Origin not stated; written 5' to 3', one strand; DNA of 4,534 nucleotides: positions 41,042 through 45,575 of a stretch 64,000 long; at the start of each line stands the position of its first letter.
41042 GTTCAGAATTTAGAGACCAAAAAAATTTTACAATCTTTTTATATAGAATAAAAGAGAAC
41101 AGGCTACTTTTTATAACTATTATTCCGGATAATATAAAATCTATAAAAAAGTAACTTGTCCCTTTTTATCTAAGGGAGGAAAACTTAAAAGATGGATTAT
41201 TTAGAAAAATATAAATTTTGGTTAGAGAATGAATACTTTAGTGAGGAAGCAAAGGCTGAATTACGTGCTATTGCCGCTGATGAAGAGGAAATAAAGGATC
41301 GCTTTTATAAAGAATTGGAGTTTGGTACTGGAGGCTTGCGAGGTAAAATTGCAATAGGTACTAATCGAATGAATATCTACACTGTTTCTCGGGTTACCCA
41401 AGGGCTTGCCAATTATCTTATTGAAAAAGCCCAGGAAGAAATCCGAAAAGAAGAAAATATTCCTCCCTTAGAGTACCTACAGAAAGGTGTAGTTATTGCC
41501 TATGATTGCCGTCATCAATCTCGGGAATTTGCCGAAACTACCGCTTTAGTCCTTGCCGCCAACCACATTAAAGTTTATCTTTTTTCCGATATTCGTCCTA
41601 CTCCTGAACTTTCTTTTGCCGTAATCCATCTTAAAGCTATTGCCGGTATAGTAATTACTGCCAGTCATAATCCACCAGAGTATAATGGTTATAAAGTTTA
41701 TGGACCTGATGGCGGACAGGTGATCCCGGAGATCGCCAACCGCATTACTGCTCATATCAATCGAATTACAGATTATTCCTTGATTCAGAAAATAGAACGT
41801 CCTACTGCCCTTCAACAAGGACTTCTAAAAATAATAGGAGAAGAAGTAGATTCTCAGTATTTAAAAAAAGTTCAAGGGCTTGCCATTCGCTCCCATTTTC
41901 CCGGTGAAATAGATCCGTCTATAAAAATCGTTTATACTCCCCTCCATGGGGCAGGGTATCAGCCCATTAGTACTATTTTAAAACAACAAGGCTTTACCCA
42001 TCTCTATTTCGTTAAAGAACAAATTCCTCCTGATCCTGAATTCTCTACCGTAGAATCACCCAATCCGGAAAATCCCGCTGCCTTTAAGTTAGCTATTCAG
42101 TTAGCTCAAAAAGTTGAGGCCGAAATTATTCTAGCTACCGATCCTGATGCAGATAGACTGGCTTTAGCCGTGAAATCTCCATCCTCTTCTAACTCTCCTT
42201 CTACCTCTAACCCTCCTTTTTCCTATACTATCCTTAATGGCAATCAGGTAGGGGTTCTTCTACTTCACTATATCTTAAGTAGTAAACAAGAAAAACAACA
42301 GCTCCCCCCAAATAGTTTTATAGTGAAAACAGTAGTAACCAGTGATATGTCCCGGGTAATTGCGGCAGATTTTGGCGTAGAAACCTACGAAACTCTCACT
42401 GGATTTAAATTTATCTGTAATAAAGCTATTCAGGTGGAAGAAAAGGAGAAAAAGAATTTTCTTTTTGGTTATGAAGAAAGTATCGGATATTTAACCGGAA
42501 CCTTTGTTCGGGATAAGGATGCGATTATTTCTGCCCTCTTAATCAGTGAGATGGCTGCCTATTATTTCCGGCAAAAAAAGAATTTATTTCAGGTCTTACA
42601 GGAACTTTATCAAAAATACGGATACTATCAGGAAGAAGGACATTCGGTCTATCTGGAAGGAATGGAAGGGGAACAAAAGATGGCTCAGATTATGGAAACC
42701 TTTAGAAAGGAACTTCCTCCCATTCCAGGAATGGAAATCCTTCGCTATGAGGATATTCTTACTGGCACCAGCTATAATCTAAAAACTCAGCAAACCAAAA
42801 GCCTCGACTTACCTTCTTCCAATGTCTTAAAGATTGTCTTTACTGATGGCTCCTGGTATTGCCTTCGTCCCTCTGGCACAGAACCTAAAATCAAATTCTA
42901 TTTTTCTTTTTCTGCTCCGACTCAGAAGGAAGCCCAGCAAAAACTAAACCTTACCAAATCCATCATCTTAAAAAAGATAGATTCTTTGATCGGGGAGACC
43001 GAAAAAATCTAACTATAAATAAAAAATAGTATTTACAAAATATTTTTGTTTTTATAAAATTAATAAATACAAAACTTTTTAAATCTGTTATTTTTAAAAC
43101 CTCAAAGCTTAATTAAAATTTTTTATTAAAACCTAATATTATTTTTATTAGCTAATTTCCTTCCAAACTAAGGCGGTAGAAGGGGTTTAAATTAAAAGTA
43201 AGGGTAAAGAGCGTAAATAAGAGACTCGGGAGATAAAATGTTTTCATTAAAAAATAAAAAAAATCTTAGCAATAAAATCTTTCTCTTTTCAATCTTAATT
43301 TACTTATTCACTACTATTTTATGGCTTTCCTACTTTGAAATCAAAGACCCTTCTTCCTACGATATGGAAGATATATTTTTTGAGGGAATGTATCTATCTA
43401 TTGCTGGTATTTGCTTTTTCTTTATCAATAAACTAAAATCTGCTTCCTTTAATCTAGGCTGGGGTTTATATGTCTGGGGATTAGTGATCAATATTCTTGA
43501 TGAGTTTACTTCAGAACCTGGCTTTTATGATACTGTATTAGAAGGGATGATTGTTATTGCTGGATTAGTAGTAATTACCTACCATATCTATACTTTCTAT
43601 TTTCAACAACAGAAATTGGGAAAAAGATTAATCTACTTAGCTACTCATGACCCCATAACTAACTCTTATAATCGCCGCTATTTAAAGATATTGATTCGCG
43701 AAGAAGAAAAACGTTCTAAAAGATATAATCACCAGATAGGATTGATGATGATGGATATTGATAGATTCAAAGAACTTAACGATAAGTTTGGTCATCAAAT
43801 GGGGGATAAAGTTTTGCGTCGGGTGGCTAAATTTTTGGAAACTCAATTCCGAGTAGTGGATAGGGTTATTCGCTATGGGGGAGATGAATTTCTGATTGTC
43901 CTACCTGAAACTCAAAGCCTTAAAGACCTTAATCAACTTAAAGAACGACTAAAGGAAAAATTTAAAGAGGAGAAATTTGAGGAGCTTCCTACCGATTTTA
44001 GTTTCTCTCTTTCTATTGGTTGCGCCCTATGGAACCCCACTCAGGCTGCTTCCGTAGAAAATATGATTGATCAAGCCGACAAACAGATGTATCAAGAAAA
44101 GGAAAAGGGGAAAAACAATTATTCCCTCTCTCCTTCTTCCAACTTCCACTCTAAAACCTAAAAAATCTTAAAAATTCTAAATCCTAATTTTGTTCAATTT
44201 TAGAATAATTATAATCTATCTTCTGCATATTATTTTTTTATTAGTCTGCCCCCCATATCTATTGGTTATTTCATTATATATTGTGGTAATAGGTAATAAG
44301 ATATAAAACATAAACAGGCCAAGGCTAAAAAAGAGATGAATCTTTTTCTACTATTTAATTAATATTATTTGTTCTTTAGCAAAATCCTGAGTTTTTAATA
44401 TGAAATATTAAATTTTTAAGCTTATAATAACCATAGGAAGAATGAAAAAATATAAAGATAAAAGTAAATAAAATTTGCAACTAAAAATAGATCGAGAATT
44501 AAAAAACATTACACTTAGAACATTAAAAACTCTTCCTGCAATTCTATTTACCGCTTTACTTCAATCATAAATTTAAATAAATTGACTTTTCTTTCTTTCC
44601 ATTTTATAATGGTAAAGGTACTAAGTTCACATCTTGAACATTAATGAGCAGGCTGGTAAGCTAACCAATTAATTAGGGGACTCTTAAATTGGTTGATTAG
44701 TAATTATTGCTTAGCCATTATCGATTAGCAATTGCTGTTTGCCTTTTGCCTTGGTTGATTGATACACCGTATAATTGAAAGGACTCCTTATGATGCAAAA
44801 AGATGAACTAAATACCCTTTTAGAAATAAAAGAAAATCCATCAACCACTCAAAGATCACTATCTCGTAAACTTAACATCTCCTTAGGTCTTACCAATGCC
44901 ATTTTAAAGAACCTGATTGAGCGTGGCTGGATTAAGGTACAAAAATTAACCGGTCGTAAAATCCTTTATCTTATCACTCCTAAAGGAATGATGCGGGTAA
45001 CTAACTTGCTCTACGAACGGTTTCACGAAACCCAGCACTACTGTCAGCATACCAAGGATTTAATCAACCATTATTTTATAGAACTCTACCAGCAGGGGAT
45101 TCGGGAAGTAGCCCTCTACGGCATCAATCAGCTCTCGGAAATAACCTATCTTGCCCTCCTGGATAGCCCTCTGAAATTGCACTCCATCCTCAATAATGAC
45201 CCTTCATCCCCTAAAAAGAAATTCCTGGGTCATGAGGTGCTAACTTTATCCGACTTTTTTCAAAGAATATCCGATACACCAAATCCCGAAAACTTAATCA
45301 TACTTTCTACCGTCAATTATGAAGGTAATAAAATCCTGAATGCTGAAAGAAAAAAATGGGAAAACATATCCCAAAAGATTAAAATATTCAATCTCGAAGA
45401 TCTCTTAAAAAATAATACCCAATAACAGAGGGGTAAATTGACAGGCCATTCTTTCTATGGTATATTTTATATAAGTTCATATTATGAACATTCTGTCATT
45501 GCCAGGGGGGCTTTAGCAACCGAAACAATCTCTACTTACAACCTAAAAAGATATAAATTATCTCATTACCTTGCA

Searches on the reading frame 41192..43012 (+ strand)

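Call 38: search_protein_families(library=pfam, proteins=[window:41192-43012:+], max_evalue=1e-8)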
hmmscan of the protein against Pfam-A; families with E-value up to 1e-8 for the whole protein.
window:41192-43012:+ (606 aa): 3 families
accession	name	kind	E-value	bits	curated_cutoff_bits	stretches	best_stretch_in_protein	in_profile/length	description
PF02878.22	PGM_PMM_I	-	5.5e-40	136.7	22.5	1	43-194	3-136/138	Phosphoglucomutase/phosphomannomutase, alpha/beta/alpha domain I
PF02880.22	PGM_PMM_III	-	2.5e-23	82.8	20.7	1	349-476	1-115/115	Phosphoglucomutase/phosphomannomutase, alpha/beta/alpha domain III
PF02879.22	PGM_PMM_II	-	3.1e-22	79.5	29.3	1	243-326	20-99/103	Phosphoglucomutase/phosphomannomutase, alpha/beta/alpha domain II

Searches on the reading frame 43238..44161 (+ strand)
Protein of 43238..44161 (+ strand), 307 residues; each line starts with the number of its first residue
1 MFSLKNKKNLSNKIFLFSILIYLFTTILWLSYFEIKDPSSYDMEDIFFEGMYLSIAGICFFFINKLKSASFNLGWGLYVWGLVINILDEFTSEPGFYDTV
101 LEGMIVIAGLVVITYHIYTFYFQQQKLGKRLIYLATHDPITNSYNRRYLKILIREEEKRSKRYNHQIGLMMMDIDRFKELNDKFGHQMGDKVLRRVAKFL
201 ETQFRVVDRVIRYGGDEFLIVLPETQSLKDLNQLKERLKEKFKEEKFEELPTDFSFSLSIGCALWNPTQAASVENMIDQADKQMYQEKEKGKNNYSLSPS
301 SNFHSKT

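Call 38: search_protein_families(library=pfam, proteins=[window:43238-44161:+], max_evalue=1e-8)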
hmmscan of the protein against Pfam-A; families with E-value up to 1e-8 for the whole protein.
window:43238-44161:+ (307 aa): 1 family
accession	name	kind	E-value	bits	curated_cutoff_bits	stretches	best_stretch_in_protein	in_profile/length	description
PF00990.26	GGDEF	-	1.8e-43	148.6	23.8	1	135-294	1-161/161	Diguanylate cyclase, GGDEF domain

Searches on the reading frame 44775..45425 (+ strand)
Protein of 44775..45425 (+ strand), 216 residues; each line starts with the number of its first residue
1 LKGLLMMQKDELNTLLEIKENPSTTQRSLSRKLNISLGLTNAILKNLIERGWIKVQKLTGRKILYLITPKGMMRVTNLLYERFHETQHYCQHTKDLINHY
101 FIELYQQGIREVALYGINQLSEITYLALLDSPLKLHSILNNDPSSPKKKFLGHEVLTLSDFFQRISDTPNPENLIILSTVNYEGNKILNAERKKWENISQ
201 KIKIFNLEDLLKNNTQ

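Call 108: search_protein_families(library=pfam, proteins=[window:44775-45425:+], max_evalue=0.001)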
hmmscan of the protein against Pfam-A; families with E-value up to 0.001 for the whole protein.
window:44775-45425:+ (216 aa): 4 families
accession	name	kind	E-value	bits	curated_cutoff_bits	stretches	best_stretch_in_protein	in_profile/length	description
PF13412.12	HTH_24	-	1.5e-10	40.9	21.9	1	13-54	7-48/48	Winged helix-turn-helix DNA-binding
PF01047.28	MarR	-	1.3e-06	28.6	24.6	1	11-58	5-52/59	MarR family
PF12802.13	MarR_2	-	7e-06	26.5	27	1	11-56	7-53/61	MarR family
PF01978.25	TrmB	-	0.00075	19.7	25.6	0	13-65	12-62/68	Sugar-specific transcriptional regulator TrmB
